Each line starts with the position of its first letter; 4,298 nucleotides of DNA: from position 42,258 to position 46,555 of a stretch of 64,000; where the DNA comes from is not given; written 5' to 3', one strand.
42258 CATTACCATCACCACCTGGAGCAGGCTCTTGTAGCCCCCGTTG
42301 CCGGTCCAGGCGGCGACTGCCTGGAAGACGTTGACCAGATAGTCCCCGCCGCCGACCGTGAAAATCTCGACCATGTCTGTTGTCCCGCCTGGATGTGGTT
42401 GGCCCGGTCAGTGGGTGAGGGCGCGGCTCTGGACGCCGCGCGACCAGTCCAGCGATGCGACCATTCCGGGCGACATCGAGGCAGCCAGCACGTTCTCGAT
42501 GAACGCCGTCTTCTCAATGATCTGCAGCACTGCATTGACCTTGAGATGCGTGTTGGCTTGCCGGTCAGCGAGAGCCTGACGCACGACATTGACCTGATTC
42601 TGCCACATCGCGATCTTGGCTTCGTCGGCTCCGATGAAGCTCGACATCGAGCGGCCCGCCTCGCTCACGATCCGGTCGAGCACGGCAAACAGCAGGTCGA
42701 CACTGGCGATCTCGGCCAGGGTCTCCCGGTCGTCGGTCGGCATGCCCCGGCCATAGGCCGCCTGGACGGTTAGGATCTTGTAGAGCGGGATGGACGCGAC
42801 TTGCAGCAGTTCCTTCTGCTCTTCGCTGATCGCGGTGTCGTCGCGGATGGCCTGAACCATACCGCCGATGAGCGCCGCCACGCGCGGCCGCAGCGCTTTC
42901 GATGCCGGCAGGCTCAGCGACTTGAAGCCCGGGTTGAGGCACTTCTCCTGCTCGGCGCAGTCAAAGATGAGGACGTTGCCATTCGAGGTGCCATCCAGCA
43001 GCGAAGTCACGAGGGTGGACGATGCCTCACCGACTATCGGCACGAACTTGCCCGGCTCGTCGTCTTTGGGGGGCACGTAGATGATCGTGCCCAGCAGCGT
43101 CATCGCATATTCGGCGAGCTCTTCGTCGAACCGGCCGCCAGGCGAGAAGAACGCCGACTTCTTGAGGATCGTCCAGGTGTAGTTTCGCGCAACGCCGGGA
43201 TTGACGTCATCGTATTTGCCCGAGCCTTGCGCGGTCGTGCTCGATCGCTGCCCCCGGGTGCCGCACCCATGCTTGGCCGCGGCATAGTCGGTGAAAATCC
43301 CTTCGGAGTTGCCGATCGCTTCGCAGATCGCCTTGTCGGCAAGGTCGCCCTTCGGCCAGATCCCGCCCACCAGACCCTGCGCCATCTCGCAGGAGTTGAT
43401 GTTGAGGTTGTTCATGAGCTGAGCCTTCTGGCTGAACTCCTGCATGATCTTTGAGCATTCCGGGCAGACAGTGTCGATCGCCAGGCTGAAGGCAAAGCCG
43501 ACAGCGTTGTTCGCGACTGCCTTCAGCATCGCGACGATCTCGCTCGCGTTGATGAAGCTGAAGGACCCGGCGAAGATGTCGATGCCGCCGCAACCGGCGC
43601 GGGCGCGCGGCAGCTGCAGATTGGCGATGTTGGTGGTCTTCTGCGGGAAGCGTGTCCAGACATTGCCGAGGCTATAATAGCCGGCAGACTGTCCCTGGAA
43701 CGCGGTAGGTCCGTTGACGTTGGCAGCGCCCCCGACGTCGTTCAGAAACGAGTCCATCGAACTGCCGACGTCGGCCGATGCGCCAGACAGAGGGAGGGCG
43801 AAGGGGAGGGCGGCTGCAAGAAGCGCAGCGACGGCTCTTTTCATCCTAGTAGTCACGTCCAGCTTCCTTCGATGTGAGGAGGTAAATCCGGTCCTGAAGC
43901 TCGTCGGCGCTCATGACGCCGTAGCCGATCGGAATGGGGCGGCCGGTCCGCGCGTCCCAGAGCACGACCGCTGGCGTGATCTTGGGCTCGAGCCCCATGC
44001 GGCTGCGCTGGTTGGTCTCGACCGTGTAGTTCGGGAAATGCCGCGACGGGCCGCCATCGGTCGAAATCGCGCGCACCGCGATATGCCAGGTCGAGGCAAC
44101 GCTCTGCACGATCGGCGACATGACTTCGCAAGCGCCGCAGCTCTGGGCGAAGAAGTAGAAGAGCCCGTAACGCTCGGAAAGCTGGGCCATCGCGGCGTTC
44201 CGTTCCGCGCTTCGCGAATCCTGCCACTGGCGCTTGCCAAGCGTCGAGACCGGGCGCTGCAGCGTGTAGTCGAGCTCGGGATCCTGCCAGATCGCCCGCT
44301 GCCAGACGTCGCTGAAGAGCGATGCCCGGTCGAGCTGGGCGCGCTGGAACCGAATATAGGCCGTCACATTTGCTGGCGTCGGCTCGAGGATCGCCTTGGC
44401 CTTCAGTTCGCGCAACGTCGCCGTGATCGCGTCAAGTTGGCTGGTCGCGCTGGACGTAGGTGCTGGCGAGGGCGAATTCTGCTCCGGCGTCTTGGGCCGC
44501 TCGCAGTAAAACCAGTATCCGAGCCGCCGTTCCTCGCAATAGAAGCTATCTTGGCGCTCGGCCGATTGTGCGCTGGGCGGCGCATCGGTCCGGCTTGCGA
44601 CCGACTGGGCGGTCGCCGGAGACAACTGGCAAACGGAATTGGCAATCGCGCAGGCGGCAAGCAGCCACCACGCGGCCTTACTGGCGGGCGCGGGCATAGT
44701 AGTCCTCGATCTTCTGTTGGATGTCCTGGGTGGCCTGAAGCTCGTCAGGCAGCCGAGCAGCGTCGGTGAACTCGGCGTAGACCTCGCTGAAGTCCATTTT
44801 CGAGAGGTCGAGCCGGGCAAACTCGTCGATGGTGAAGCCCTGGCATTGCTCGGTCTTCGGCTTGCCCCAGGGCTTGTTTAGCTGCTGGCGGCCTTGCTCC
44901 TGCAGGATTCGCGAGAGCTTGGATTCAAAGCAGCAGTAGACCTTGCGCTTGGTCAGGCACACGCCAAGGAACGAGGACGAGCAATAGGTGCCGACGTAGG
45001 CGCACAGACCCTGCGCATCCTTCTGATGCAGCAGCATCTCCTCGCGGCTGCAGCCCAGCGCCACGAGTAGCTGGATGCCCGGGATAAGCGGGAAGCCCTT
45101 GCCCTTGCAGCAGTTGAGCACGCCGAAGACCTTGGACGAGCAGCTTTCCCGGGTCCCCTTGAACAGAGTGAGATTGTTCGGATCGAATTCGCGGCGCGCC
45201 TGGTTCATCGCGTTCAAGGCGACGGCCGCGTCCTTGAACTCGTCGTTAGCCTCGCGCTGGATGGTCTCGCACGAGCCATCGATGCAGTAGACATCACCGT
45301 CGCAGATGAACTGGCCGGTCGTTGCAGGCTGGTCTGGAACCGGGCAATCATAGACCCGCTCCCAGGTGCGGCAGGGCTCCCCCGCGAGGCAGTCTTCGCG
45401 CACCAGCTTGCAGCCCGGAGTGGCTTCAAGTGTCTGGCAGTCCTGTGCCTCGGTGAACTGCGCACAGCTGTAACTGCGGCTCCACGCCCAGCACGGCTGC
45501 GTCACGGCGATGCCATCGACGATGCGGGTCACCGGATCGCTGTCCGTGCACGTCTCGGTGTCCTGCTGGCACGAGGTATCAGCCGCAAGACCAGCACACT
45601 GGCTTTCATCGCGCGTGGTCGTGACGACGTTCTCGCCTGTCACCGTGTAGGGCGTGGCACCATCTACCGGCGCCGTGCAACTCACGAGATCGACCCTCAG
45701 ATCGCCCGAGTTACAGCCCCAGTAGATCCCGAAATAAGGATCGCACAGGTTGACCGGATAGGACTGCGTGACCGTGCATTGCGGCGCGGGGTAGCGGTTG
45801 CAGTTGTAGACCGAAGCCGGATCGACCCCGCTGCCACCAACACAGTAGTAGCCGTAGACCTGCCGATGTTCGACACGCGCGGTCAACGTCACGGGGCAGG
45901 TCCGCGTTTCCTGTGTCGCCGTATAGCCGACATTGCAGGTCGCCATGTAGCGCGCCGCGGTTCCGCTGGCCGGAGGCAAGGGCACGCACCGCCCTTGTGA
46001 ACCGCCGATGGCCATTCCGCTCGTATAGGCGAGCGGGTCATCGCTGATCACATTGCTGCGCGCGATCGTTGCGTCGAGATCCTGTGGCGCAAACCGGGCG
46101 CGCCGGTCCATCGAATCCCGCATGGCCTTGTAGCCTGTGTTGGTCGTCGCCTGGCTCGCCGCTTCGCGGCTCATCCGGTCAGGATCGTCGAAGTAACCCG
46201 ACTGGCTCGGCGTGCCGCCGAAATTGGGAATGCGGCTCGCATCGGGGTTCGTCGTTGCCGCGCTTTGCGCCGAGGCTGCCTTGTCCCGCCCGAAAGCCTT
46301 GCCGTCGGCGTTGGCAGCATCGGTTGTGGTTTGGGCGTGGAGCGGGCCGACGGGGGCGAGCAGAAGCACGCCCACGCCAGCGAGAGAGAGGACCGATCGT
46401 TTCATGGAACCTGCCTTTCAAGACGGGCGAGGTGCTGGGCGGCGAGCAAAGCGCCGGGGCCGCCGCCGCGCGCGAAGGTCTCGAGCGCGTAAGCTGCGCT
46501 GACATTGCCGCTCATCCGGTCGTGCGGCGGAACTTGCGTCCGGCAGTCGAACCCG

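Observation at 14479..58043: Element-wide host-LexA (SOS) regulon wired onto conjugation, its regulators and a defence system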

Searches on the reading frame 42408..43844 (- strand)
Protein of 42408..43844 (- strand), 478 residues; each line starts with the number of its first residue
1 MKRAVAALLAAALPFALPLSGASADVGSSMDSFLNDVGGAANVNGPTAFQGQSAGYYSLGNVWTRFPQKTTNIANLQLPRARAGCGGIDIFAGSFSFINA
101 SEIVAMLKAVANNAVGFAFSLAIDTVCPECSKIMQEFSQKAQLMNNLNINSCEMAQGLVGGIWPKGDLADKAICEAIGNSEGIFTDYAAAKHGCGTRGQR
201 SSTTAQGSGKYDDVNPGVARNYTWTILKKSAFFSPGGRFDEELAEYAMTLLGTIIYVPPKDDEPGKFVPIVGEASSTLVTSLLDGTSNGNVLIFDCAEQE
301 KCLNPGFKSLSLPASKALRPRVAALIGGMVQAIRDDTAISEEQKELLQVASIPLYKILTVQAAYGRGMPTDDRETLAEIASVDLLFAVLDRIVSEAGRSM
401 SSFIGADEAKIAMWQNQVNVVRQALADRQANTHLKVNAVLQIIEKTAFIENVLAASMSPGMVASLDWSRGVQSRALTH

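Call 69: search_protein_families(library=pfam, proteins=[window:42408-43844:-], max_evalue=0.001)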
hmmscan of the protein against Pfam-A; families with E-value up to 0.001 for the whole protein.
window:42408-43844:- (478 aa): 1 family
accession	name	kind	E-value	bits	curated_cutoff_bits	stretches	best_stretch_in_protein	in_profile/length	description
PF06122.16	TraH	-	1.1e-109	367.6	25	1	30-390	1-357/358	Conjugative relaxosome accessory transposon protein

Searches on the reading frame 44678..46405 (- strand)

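Call 43: search_protein_families(library=pfam, proteins=[window:44678-46405:-], max_evalue=0.001)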
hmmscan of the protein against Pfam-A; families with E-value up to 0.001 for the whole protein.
window:44678-46405:- (575 aa): 1 family
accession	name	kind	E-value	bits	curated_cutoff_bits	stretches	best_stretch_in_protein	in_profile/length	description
PF06986.16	F_T4SS_TraN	-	7.9e-94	314.2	23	1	279-525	1-240/240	F-type Type IV secretion system, TraN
